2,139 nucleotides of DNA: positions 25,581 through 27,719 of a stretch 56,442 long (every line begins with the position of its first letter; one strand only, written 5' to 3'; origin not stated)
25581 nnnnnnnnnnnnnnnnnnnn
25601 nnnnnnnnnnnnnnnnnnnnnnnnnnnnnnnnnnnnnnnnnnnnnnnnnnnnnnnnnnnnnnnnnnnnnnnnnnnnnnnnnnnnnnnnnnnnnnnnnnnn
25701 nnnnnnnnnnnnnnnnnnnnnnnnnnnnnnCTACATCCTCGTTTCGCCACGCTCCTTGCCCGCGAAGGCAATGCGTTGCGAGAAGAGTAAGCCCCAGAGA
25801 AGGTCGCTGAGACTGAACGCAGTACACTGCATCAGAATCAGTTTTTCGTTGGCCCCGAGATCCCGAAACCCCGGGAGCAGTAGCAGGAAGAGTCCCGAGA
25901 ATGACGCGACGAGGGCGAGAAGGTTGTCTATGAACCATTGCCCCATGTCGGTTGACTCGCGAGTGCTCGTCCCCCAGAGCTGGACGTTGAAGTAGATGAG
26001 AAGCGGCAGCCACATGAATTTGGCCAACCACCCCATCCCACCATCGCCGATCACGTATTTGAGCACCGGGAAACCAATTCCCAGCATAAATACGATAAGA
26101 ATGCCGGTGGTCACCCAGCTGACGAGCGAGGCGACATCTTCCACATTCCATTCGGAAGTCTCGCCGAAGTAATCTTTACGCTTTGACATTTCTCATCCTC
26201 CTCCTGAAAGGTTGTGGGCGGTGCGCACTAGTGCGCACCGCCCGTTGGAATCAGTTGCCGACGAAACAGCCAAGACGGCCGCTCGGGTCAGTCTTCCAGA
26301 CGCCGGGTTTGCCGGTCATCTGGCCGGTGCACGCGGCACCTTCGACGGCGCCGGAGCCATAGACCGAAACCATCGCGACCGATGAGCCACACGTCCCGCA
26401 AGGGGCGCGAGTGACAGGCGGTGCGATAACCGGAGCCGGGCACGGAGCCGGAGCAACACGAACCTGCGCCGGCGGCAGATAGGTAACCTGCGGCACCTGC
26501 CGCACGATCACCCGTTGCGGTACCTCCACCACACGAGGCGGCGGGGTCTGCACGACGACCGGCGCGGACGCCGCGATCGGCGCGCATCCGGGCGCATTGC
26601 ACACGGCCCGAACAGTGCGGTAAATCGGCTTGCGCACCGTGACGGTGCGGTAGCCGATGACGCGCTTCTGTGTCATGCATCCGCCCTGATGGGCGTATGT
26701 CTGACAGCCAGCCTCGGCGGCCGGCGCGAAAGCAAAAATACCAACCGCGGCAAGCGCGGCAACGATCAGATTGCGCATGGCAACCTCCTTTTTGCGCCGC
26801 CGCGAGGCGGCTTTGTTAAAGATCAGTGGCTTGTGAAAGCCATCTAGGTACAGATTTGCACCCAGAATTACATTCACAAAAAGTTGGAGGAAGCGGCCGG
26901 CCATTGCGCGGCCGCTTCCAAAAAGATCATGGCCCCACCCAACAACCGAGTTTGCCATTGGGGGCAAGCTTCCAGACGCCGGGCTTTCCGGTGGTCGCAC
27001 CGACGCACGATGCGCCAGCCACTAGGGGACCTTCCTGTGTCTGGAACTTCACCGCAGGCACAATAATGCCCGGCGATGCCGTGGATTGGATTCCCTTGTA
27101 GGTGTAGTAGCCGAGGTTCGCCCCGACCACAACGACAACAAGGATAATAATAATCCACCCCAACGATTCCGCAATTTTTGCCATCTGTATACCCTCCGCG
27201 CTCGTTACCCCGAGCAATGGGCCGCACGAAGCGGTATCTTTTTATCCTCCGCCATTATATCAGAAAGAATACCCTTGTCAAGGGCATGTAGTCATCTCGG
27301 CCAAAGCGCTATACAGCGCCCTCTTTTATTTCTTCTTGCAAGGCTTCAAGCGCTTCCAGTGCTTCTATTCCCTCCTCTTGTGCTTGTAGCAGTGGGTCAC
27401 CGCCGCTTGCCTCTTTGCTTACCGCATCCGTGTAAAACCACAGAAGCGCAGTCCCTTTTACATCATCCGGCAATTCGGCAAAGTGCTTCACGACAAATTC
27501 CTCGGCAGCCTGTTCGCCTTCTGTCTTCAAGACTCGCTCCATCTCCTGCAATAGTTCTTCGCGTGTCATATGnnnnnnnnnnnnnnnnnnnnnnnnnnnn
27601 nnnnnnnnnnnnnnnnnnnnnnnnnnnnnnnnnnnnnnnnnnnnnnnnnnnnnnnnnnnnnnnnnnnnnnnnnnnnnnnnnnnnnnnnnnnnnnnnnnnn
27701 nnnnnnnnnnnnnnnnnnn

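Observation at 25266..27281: Three paralogous small envelope proteins share an unrecognised C-terminal two-Cys module, beside a 4-TM protein, as separate strongly signalled transcription units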

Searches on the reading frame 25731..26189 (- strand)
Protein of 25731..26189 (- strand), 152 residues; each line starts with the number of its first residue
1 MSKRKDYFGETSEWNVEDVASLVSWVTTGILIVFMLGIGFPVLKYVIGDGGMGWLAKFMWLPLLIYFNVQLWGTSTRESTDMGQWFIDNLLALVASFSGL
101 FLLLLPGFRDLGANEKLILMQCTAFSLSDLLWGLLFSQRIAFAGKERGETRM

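Call 4: search_protein_families(library=pfam, proteins=[window:25731-26189:-], max_evalue=1)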
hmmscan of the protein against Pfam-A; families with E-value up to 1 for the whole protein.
window:25731-26189:- (152 aa): 2 families
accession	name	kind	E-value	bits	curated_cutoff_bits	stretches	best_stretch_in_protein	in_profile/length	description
PF19893.4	DUF6366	-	0.033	15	27.2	1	3-40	27-63/69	Family of unknown function (DUF6366)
PF20122.4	DUF6512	-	0.095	13.1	26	1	56-114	54-112/181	Family of unknown function (DUF6512)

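Call 20: find_homologous_proteins(query=window:25731-26189:-, max_evalue=0.01)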
Query window:25731-26189:- (152 aa): 7 proteins with E <= 0.01 among 212 candidates.
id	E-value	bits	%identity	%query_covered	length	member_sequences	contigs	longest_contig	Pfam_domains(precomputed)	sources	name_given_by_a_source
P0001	5.8e-94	331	99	100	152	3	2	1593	-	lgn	-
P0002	8.6e-73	262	78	100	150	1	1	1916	-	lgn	-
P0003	6.3e-63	230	71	100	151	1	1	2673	-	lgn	-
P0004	3.7e-61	224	73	94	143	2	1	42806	-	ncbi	-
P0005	5.5e-55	204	66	92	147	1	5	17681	-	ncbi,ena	-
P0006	5.4e-14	71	40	80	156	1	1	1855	-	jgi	-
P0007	2.6e-11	62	40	82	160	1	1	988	-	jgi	jgi:hypothetical protein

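Call 21: find_encoding_contigs(protein=P0004, flank=6000, max_places=3)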
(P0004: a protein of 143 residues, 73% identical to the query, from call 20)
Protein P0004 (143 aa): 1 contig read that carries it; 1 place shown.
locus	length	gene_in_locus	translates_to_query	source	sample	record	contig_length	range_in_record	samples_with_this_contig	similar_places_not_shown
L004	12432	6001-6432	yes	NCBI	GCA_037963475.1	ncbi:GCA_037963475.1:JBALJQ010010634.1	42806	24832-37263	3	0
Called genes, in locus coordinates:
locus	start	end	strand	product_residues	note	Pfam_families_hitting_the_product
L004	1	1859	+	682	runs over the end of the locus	PF02518:HATPase_c, PF00204:DNA_gyraseB, PF01751:Toprim, PF00986:DNA_gyraseB_C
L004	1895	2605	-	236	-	-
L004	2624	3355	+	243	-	PF04203:Sortase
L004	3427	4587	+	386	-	-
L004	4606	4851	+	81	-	-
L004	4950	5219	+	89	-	-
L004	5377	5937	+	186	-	-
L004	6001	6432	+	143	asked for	-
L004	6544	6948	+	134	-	-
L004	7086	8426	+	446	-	-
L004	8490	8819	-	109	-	PF10805:DUF2730 (faint)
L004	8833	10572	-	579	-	PF07973:tRNA_SAD (weak), PF00587:tRNA-synt_2b, PF03129:HGTP_anticodon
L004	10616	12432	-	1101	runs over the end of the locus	PF02811:PHP, PF07733:DNA_pol3_alpha, PF17657:DNA_pol3_finger, PF14579:HHH_6, PF01336:tRNA_anti-codon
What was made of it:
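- On Class II bacteriocin + immunity: The L004 locus looks the same (call 21).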

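Call 22: find_encoding_contigs(protein=P0005, flank=6000, max_places=5)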
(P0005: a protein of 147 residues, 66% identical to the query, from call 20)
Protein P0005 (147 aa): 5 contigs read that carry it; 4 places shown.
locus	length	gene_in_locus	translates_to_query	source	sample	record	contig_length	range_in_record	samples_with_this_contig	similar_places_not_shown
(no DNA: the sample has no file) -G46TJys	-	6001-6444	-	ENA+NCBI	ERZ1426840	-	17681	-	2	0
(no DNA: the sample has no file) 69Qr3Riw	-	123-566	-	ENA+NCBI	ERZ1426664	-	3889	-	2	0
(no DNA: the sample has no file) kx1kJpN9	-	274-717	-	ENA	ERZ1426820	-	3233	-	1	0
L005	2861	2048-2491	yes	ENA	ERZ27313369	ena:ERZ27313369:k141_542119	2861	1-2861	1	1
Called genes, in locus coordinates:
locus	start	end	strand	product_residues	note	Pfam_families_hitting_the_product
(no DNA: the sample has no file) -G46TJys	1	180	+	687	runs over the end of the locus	PF02518:HATPase_c, PF00204:DNA_gyraseB, PF01751:Toprim, PF00986:DNA_gyraseB_C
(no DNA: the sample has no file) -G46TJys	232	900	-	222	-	-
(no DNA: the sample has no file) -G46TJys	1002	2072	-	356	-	-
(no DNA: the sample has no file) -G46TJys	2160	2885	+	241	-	PF04203:Sortase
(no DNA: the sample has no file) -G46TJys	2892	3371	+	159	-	-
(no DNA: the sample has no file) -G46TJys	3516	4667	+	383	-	-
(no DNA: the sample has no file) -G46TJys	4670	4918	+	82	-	-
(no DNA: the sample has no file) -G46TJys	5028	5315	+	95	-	-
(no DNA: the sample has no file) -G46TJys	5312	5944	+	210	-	-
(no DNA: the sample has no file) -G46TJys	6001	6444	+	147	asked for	-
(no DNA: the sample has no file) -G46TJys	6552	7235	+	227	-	-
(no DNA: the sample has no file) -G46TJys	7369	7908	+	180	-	?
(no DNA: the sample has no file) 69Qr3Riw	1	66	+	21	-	?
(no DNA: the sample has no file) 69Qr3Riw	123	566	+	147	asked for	-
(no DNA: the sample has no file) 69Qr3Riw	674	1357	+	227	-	-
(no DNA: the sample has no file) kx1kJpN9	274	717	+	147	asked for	-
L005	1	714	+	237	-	?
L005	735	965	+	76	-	-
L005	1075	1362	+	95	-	-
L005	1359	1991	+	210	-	-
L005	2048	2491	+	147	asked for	-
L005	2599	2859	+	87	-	?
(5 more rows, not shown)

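Call 25: find_encoding_contigs(protein=P0006, flank=6000, max_places=3)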
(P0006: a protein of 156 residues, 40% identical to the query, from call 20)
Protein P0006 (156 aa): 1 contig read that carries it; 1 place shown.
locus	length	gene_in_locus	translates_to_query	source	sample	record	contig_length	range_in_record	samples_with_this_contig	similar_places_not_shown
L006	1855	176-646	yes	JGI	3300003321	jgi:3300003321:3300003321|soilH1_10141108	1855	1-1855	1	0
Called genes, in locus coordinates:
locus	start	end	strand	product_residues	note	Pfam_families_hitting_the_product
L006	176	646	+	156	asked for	-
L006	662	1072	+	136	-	-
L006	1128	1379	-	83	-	PF18895:T4SS_pilin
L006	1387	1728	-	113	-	-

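Call 26: find_encoding_contigs(protein=P0003, flank=6000, max_places=3)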
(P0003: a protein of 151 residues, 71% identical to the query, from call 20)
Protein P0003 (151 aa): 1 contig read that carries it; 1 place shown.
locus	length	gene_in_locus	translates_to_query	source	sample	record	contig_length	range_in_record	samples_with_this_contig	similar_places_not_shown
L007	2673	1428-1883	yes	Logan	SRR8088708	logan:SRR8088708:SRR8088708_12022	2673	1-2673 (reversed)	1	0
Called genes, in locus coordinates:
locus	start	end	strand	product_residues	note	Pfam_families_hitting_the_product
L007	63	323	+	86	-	-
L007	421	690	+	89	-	-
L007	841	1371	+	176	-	-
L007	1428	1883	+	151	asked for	-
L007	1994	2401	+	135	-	-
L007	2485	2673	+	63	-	?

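Call 27: find_encoding_contigs(protein=P0002, flank=6000, max_places=3)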
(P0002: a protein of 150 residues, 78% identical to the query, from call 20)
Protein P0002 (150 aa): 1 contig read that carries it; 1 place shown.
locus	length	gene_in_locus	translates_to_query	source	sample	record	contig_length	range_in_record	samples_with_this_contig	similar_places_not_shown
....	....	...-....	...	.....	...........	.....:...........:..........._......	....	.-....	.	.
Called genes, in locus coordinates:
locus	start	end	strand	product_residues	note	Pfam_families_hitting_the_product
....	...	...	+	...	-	-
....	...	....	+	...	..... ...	-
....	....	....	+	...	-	-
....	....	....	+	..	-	?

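Call 28: find_encoding_contigs(protein=P0007, flank=6000, max_places=3)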
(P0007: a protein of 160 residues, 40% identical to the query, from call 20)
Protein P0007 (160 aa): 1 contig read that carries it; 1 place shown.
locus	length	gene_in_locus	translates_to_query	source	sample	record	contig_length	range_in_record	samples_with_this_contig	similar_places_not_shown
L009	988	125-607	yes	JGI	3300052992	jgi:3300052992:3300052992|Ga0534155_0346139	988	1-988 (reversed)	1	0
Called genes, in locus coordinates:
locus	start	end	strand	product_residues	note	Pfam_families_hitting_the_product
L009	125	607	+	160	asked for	-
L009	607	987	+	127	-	?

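Call 53: search_protein_families(library=ncbifam, proteins=[window:25731-26189:-], max_evalue=0.1)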
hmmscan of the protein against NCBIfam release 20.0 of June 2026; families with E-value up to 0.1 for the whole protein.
window:25731-26189:- (152 aa): 0 families

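Call 54: search_protein_families(library=phrogs, proteins=[window:25731-26189:-], max_evalue=0.1)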
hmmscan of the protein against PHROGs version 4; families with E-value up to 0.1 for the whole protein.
window:25731-26189:- (152 aa): 0 families

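Call 57: predict_structure(alignment_id=A5)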
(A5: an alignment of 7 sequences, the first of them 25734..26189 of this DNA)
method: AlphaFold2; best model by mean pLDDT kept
length: 152 residues; sequences in the alignment: 7
mean_pLDDT: 73.1   pTM: 0.65
mean pLDDT of the five models: 73.1, 73.0, 72.9, 68.8, 67.1
residues with pLDDT >= 90: 0; 70-90: 106; 50-70: 28; < 50: 18
segments of 3 or more residues with pLDDT < 50: 1-12, 148-152
pLDDT, mean of each block of 10 residues (from residue 1): 42 65 82 82 72 81 83 63 72 85 82 85 85 71 53 40
secondary structure, 60 per line:
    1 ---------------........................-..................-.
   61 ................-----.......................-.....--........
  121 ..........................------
elements in order: H16-39 H41-58 H60-76 H82-104 H106-110 H113-146
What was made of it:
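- Checked: The four-helix call rests on the AlphaFold model (call 57).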

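Call 60: fold_search(model_id=the predicted structure, library=pdb)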
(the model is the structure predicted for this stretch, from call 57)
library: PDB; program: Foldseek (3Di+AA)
matches with E <= 10: 382; with E <= 0.001: 0
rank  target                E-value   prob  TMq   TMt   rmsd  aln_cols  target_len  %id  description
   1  8x61_C                6.8e-01  0.23  0.23  0.23  10.7       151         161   16  Cryo-EM structure of ATP-bound FtsE(E163Q)X (released 2024-05-08)
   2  9gm7_D                7.5e-01  0.30  0.31  0.20  10.9       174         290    9  MukBEF in a nucleotide-bound state with open neck gate (monomer) (released 2025-03-26)
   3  1yo7_A                8.2e-01  0.54  0.33  0.40   8.3       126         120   14  Re-engineering topology of the homodimeric ROP protein into a single-chain 4-helix bundle (released 2005-02-15)
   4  3lmf                  1.1e+00  0.38  0.28  0.36   9.7       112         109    8  Crystal Structure of Nmul_A1745 protein from Nitrosospira multiformis, Northeast Structural Genomics Consortium Target N (released 2010-02-16)
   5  9gm7_C                1.3e+00  0.28  0.35  0.15  13.4       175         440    8  MukBEF in a nucleotide-bound state with open neck gate (monomer) (released 2025-03-26)
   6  9ca3_A                1.3e+00  0.18  0.28  0.22   8.2       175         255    7  Crystal structure of MarE C280S in complex with cyanide bound heme and its native substrate, beta-methyl-L-tryptophan (released 2025-04-02)
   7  9ca3_C                1.4e+00  0.18  0.28  0.22   8.2       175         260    7  Crystal structure of MarE C280S in complex with cyanide bound heme and its native substrate, beta-methyl-L-tryptophan (released 2025-04-02)
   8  9gm9_D                1.5e+00  0.25  0.35  0.20  10.7       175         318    7  MukBEF in a DNA capture state (released 2025-03-26)
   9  2l6f_MODEL_1_A        1.6e+00  0.44  0.44  0.39   9.7       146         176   13  NMR Solution structure of FAT domain of FAK complexed with LD2 and LD4 motifs of PAXILLIN (released 2012-05-30)
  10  1ktm_MODEL_1_A        1.6e+00  0.41  0.39  0.42   8.7       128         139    9  SOLUTION STRUCTURE OF FAT DOMAIN OF FOCAL ADHESION KINASE (released 2003-01-16)
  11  9ca3_D                1.6e+00  0.16  0.27  0.20   8.3       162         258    8  Crystal structure of MarE C280S in complex with cyanide bound heme and its native substrate, beta-methyl-L-tryptophan (released 2025-04-02)
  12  6zif_B                1.7e+00  0.25  0.27  0.36   9.5       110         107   10  The structure of a cytosolic copper storage protein from Methylocystis sp. Strain Rockwell (ATCC 49242) (released 2022-01-12)
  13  5k53_A                1.7e+00  0.12  0.26  0.19  18.5       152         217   12  Crystal structures of aldehyde deformylating oxygenase from Oscillatoria sp. KNUA011 (released 2016-09-07)
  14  7ruu_C                1.8e+00  0.16  0.29  0.29  15.5       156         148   13  Structure of Human ATP:Cobalamin Adenosyltransferase R190C bound to adenosylcobalamin (released 2021-11-24)
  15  3is7_B                1.9e+00  0.41  0.41  0.40  19.1       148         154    9  Structure of mineralized Bfrb from Pseudomonas aeruginosa to 2.1A Resolution (released 2010-02-02)
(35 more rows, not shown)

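Call 65: find_related_loci(query=A5, collection=viral_contigs, flank=5000)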
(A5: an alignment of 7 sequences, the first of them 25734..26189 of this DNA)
Query A5 (152 aa) in viral_contigs; peptide patterns used: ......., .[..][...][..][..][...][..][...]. (x = any residue, [..] = any of these).
52 stretches matched a pattern, but none encodes a relative of the query by tblastn (E <= 1e-3).

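Call 78: search_protein_families(library=pfam, proteins=[L006:662-1069:+, L009:607-987:+, L006:1128-1379:-, L006:1387-1728:-, P0006, L004:3427-4587:+, L004:1895-2605:-], max_evalue=0.1)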
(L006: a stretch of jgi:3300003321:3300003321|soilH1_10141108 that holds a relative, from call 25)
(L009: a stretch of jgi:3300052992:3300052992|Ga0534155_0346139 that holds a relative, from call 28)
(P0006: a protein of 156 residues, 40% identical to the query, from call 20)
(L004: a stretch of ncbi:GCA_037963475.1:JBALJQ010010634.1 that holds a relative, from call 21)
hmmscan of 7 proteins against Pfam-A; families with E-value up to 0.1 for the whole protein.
L006:662-1069:+ (136 aa): 0 families

L009:607-987:+ (127 aa): 1 family
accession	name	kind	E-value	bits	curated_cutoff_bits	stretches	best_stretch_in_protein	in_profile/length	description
PF21827.1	New_glue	-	0.014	15.6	31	1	12-48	9-44/94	New glue protein family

L006:1128-1379:- (83 aa): 2 families
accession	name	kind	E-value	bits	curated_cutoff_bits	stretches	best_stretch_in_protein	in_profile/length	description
PF18895.5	T4SS_pilin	-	1.8e-07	31.6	26.6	1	7-75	5-71/71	Type IV secretion system pilin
PF14110.11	DUF4282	-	0.07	14.2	27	1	10-68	8-63/86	Domain of unknown function (DUF4282)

L006:1387-1728:- (113 aa): 4 families
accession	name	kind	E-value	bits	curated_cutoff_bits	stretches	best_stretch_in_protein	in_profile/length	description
PF18895.5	T4SS_pilin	-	0.0017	18.8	26.6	1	26-91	6-69/71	Type IV secretion system pilin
PF00520.37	Ion_trans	-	0.0065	16.1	25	1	10-100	100-201/241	Ion transport protein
PF04750.19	Far-17a_AIG1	-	0.029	14.3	24.5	0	8-58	46-98/206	FAR-17a/AIG1-like protein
PF01350.22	Flavi_NS4A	-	0.035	14.5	27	1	7-81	63-138/144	Flavivirus non-structural protein NS4A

P0006 (156 aa): 1 family
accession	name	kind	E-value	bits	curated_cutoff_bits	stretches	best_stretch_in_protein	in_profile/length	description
PF16995.10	tRNA-synt_2_TM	-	0.035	14.3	26.8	1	21-105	70-159/215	Transmembrane region of lysyl-tRNA synthetase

L004:3427-4587:+ (386 aa): 0 families

L004:1895-2605:- (236 aa): 0 families

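Call 94: search_protein_families(library=padloc, proteins=[window:25731-26189:-], max_evalue=0.01)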
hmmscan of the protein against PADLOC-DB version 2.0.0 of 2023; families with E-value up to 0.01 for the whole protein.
window:25731-26189:- (152 aa): 0 families

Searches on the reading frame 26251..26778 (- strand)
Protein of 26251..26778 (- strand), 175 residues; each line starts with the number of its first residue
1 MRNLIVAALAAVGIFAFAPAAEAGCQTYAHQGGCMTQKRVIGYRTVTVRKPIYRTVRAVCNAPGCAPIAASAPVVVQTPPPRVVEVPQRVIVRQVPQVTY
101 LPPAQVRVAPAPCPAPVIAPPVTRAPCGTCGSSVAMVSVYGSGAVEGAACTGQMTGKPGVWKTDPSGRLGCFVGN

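Call 4: search_protein_families(library=pfam, proteins=[window:26251-26778:-], max_evalue=1)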
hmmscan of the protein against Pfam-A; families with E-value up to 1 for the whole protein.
window:26251-26778:- (175 aa): 1 family
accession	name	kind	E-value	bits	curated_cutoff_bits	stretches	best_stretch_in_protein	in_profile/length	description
PF14650.11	FAM75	-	0.92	9.3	24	0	60-133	56-129/382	FAM75 family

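Call 53: search_protein_families(library=ncbifam, proteins=[window:26251-26778:-], max_evalue=0.1)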
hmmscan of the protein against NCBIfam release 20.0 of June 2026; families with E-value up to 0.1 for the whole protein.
window:26251-26778:- (175 aa): 0 families

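Call 54: search_protein_families(library=phrogs, proteins=[window:26251-26778:-], max_evalue=0.1)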
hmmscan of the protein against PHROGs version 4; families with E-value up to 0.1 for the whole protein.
window:26251-26778:- (175 aa): 0 families

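Call 72: search_solved_structures(query=window:26251-26778:-, max_evalue=10)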
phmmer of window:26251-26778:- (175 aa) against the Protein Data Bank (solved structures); distinct sequences matched with E-value up to 10: 1.
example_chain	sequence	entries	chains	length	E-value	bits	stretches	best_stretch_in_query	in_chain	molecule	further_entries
6fwx_A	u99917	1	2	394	0.0086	19.1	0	59-115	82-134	Titin,Titin,Titin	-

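Call 94: search_protein_families(library=padloc, proteins=[window:26251-26778:-], max_evalue=0.01)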
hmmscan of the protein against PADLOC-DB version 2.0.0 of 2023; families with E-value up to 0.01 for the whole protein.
window:26251-26778:- (175 aa): 0 families

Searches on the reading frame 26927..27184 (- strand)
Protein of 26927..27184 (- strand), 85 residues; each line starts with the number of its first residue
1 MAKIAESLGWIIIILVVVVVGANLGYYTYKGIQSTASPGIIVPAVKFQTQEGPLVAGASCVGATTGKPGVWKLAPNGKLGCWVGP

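Call 4: search_protein_families(library=pfam, proteins=[window:26927-27184:-], max_evalue=1)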
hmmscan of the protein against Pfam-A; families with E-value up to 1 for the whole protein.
window:26927-27184:- (85 aa): 1 family
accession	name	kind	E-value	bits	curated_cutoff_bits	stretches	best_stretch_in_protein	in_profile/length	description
PF14962.11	AIF-MLS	-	0.12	12.6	29.9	1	11-35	46-70/192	Mitochondria Localisation Sequence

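Call 53: search_protein_families(library=ncbifam, proteins=[window:26927-27184:-], max_evalue=0.1)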
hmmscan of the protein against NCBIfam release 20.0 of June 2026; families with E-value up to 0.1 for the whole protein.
window:26927-27184:- (85 aa): 0 families

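Call 54: search_protein_families(library=phrogs, proteins=[window:26927-27184:-], max_evalue=0.1)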
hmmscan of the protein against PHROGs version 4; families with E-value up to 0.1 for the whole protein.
window:26927-27184:- (85 aa): 1 family
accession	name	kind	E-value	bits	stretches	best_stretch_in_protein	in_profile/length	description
phrog_16461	-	unknown function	0.027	15.6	1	8-37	2-31/53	-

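Call 94: search_protein_families(library=padloc, proteins=[window:26927-27184:-], max_evalue=0.01)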
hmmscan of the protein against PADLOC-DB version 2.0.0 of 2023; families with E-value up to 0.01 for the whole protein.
window:26927-27184:- (85 aa): 0 families

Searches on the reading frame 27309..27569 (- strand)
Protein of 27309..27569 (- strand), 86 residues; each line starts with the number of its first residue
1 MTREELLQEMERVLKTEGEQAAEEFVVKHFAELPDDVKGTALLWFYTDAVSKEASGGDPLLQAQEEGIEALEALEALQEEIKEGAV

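Call 4: search_protein_families(library=pfam, proteins=[window:27309-27569:-], max_evalue=1)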
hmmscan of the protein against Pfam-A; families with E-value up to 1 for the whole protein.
window:27309-27569:- (86 aa): 0 families

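Call 53: search_protein_families(library=ncbifam, proteins=[window:27309-27569:-], max_evalue=0.1)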
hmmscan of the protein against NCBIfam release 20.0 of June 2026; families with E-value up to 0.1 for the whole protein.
window:27309-27569:- (86 aa): 1 family
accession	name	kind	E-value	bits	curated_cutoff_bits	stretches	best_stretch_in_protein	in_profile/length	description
NF008823.0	PRK11873.1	subfamily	0.011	15.2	263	1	4-45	163-202/272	arsenite methyltransferase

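Call 54: search_protein_families(library=phrogs, proteins=[window:27309-27569:-], max_evalue=0.1)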
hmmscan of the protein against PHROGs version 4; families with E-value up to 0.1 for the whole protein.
window:27309-27569:- (86 aa): 0 families

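Call 94: search_protein_families(library=padloc, proteins=[window:27309-27569:-], max_evalue=0.01)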
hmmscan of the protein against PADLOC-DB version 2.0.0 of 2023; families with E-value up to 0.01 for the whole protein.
window:27309-27569:- (86 aa): 0 families
